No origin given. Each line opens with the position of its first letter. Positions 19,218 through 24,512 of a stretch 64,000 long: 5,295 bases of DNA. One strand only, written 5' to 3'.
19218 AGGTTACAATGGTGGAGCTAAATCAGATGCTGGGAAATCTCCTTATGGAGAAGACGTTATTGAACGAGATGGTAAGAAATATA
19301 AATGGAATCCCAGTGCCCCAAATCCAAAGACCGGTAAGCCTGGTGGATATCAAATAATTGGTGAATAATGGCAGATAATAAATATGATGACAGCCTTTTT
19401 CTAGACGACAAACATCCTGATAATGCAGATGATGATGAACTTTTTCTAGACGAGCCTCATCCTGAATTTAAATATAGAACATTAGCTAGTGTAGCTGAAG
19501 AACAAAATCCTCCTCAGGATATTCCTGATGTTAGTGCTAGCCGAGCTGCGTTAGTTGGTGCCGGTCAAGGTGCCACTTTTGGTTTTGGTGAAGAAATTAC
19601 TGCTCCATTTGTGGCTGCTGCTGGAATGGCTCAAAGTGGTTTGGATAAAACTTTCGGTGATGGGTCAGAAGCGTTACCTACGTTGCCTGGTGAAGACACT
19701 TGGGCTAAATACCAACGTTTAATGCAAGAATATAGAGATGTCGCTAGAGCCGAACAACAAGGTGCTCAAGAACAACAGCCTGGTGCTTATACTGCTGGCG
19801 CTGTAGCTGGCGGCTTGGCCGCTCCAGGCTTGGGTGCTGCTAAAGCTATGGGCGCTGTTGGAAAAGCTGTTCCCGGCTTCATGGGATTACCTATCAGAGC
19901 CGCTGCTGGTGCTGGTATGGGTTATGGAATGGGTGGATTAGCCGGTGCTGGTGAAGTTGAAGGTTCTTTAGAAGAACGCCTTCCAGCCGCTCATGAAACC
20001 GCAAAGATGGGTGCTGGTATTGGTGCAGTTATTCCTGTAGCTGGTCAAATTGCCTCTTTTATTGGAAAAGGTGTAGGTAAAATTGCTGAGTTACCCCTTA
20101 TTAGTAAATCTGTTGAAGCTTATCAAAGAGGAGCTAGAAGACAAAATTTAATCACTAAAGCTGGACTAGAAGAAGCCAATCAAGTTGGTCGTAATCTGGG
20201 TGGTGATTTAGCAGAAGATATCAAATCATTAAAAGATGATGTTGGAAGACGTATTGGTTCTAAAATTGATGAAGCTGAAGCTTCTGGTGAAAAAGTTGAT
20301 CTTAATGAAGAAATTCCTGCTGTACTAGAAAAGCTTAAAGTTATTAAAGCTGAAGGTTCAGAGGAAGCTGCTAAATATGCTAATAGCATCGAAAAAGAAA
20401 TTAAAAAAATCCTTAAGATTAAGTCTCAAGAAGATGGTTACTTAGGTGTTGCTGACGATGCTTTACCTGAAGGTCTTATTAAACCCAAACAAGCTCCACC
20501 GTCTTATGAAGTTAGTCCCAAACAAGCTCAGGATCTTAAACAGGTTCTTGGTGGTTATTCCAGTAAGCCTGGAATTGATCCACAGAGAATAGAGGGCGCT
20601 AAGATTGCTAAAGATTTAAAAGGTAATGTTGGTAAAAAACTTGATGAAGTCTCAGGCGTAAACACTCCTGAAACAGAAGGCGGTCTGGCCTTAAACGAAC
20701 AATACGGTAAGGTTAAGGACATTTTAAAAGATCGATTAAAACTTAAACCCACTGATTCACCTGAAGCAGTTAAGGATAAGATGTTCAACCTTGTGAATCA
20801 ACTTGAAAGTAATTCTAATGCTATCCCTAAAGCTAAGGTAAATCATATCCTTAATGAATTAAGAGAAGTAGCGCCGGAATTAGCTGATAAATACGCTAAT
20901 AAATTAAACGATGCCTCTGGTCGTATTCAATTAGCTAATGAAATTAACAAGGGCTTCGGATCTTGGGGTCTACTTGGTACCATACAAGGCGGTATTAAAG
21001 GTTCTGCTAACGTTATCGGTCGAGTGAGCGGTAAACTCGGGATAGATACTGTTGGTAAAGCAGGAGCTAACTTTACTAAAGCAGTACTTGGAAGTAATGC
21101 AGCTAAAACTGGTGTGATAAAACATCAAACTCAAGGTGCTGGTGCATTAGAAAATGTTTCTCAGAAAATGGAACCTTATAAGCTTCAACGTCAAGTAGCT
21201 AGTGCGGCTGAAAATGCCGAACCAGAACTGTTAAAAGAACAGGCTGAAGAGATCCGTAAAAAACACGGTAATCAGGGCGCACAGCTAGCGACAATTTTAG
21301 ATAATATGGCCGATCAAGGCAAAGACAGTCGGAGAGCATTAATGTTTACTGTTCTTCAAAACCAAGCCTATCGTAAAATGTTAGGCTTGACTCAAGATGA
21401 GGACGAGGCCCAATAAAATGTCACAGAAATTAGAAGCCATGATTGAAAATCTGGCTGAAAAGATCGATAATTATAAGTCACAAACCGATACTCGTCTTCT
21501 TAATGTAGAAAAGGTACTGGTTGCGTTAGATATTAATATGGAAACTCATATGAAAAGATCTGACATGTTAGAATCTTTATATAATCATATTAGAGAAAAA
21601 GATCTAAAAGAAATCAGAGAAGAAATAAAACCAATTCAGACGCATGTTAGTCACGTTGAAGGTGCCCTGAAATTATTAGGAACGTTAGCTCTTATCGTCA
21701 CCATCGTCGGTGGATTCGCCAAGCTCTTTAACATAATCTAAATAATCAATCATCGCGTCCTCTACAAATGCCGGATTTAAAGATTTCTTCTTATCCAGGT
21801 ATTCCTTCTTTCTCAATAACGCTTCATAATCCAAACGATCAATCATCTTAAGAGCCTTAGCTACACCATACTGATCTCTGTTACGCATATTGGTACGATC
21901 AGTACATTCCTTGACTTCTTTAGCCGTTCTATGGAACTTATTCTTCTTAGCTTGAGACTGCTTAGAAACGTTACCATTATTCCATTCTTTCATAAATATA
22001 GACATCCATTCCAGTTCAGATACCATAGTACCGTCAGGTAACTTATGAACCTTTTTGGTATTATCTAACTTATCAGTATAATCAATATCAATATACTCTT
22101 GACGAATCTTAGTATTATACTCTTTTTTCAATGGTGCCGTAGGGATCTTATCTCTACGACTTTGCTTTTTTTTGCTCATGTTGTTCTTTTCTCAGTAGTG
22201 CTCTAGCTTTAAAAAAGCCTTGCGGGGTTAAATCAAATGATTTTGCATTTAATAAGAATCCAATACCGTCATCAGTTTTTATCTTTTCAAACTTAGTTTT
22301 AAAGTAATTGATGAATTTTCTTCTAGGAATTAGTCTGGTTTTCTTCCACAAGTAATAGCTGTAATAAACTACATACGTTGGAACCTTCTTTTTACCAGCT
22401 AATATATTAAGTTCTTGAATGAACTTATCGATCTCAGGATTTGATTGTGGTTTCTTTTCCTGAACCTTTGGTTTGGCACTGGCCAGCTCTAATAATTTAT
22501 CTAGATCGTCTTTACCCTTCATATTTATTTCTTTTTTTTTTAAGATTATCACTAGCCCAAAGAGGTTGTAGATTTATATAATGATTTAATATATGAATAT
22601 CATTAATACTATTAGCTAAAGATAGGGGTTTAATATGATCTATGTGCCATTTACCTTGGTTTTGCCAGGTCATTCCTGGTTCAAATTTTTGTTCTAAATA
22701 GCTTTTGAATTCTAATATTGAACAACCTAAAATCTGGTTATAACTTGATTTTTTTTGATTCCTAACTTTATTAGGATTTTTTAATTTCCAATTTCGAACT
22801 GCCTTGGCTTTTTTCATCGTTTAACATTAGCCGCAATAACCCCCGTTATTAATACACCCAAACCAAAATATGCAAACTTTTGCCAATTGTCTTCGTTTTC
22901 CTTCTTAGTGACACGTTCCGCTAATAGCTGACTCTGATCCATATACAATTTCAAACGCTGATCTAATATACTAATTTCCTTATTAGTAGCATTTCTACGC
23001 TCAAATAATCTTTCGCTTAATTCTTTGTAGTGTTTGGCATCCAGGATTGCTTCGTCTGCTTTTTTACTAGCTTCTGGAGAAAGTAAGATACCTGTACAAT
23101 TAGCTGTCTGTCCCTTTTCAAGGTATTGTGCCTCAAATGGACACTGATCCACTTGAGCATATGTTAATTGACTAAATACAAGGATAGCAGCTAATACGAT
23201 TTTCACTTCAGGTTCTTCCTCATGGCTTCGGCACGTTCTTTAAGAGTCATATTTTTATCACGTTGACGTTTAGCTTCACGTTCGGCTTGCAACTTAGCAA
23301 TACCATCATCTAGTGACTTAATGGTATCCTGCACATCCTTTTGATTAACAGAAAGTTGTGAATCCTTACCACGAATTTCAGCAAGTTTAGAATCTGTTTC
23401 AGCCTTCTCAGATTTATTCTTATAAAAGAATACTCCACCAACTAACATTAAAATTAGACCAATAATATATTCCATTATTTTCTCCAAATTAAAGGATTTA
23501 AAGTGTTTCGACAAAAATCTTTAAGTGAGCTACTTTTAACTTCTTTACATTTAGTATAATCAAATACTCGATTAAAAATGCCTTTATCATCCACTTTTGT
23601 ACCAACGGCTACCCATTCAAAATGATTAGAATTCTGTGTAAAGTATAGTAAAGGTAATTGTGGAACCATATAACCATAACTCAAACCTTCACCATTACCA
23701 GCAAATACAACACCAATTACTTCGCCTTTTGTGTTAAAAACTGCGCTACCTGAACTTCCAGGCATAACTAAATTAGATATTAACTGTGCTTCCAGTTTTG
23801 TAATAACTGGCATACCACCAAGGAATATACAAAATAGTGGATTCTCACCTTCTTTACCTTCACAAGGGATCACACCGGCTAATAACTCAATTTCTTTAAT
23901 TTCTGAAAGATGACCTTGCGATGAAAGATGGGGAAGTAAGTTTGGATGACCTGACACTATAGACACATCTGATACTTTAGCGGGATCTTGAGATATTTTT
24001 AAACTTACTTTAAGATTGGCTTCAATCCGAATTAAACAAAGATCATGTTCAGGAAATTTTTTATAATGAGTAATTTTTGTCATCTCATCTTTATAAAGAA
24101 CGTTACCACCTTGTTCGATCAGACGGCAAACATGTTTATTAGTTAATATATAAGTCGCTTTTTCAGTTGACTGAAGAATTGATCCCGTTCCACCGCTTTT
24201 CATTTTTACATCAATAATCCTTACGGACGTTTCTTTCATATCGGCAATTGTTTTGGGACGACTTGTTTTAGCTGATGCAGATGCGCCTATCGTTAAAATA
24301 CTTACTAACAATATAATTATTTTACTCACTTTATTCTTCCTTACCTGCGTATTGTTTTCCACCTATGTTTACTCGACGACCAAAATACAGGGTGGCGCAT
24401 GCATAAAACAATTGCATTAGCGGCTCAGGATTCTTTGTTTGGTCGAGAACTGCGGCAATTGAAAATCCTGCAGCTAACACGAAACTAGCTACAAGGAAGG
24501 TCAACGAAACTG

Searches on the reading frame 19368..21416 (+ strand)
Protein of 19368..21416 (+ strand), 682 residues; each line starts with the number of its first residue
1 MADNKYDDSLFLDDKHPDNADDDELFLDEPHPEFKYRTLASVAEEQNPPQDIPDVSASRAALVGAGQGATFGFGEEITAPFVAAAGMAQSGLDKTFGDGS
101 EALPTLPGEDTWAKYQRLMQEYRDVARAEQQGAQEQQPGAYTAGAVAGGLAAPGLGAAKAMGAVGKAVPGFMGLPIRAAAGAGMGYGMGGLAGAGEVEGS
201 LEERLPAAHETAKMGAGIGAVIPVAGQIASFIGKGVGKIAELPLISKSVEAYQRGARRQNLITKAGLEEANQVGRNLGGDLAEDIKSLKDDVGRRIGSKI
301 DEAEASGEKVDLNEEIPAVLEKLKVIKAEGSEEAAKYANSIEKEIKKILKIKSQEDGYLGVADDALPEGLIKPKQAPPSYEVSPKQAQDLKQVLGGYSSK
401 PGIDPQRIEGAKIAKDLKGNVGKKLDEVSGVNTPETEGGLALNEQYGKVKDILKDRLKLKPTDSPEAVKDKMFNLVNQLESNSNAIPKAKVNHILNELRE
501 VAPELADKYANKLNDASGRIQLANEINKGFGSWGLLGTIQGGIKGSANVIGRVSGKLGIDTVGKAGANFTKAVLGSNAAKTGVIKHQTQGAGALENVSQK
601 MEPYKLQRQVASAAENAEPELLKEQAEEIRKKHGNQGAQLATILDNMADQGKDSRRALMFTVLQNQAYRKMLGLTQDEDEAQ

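Call 16: search_protein_families(library=phrogs, proteins=[window:19368-21416:+], max_evalue=0.00001)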
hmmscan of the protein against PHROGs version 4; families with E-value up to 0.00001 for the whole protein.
window:19368-21416:+ (682 aa): 1 family
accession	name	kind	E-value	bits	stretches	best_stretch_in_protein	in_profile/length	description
phrog_5880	-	unknown function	4.1e-16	59.8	1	46-244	42-215/661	-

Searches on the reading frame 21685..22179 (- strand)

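Call 57: search_protein_families(library=pfam, proteins=[window:21685-22179:-], max_evalue=0.05)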
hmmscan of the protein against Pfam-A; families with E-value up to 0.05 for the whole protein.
window:21685-22179:- (164 aa): 1 family
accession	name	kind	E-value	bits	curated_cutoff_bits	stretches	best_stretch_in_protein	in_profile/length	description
PF01366.23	PRTP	-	0.047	12.2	24.6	0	69-130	426-481/656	Herpesvirus processing and transport protein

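Call 58: search_protein_families(library=phrogs, proteins=[window:21685-22179:-], max_evalue=0.001)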
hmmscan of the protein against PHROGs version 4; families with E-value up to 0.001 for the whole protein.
window:21685-22179:- (164 aa): 0 families

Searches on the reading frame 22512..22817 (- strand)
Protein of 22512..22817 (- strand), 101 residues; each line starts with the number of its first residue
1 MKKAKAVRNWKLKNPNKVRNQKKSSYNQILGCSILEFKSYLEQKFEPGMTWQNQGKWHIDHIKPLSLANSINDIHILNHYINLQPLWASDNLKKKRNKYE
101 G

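Call 57: search_protein_families(library=pfam, proteins=[window:22512-22817:-], max_evalue=0.05)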
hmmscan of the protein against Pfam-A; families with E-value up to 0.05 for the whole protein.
window:22512-22817:- (101 aa): 1 family
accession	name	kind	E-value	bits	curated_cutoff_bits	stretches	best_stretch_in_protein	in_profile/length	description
PF01844.29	HNH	-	0.048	14.3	21.4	0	56-95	13-45/47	HNH endonuclease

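Call 58: search_protein_families(library=phrogs, proteins=[window:22512-22817:-], max_evalue=0.001)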
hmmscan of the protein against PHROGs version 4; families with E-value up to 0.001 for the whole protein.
window:22512-22817:- (101 aa): 2 families
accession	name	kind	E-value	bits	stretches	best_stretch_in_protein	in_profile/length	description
phrog_28061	-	unknown function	7e-12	46.7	1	49-95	6-54/62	-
phrog_1035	-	DNA, RNA and nucleotide metabolism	2.3e-09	38.5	1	6-96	123-212/271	endonuclease VII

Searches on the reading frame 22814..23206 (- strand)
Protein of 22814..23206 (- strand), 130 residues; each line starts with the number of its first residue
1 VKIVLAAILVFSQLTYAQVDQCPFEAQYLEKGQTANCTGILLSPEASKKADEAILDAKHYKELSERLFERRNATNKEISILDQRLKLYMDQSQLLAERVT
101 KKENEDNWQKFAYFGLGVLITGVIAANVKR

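Call 57: search_protein_families(library=pfam, proteins=[window:22814-23206:-], max_evalue=0.05)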
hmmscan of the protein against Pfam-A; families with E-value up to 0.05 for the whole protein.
window:22814-23206:- (130 aa): 1 family
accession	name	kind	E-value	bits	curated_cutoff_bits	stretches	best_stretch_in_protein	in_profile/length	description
PF10661.14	EssA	-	0.00034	20.9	24.1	1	57-122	68-137/147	WXG100 protein secretion system (Wss), protein EssA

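Call 58: search_protein_families(library=phrogs, proteins=[window:22814-23206:-], max_evalue=0.001)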
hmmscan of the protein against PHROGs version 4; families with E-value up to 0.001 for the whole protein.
window:22814-23206:- (130 aa): 0 families

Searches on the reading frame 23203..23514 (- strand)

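Call 57: search_protein_families(library=pfam, proteins=[window:23203-23514:-], max_evalue=0.05)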
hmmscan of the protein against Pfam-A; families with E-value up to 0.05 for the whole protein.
window:23203-23514:- (103 aa): 3 families
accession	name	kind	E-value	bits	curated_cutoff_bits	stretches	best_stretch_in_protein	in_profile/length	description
PF17561.7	TssO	-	0.0032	18.1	29.2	1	21-81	21-80/148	Type VI secretion system, TssO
PF18736.6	pEK499_p136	-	0.023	14.9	26.6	1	6-92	26-115/152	HEPN pEK499 p136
PF18595.6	Nuf2_DHR10-like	-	0.027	15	28.4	1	33-101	7-75/117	Nuf2, DHR10-like domain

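Call 58: search_protein_families(library=phrogs, proteins=[window:23203-23514:-], max_evalue=0.001)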
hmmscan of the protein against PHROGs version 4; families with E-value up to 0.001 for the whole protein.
window:23203-23514:- (103 aa): 2 families
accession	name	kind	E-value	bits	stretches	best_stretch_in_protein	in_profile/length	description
phrog_739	-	lysis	5e-05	24.5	1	13-99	6-91/122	Rz-like spanin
phrog_5975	-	unknown function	0.00051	20.8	1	15-84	21-89/182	-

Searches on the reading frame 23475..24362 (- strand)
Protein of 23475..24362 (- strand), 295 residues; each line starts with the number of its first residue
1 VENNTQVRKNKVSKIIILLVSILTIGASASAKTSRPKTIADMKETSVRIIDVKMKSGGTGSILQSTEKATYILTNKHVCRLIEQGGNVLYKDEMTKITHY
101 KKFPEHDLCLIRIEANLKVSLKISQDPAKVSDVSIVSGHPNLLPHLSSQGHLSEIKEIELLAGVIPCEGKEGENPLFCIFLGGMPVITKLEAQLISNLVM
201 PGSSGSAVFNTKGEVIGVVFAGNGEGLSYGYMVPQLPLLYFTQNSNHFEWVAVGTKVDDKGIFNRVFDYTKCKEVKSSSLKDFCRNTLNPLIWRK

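Call 57: search_protein_families(library=pfam, proteins=[window:23475-24362:-], max_evalue=0.05)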
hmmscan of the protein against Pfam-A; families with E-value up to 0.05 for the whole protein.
window:23475-24362:- (295 aa): 6 families
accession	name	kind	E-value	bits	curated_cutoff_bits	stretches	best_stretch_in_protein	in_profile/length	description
PF13365.12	Trypsin_2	-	1.3e-10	42.6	27.6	1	58-218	1-144/144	Trypsin-like peptidase domain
PF10459.15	Peptidase_S46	-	9.5e-07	28.3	22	1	200-231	631-662/698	Peptidase S46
PF00089.32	Trypsin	-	0.00026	21.3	20.6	1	70-228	35-204/220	Trypsin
PF00949.27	Peptidase_S7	-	0.0037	17.6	20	1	200-224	94-118/131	Peptidase S7, Flavivirus NS3 serine protease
PF01732.22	Mycop_pep_DUF31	-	0.0065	16.6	27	0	201-221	326-346/346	Mycoplasma peptidase (DUF31)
PF01262.27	AlaDh_PNT_C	-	0.028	14.3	23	1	6-78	84-154/214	Alanine dehydrogenase/PNT, C-terminal domain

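Call 58: search_protein_families(library=phrogs, proteins=[window:23475-24362:-], max_evalue=0.001)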
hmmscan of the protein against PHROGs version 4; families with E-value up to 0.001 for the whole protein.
window:23475-24362:- (295 aa): 3 families
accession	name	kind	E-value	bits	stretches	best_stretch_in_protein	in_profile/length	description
phrog_9683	-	other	2.8e-07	31.3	1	199-223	167-191/233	protease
phrog_11383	-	unknown function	1.2e-05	25.9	0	200-226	305-332/462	-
phrog_7688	-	unknown function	0.00012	22.3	0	40-92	5-62/288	-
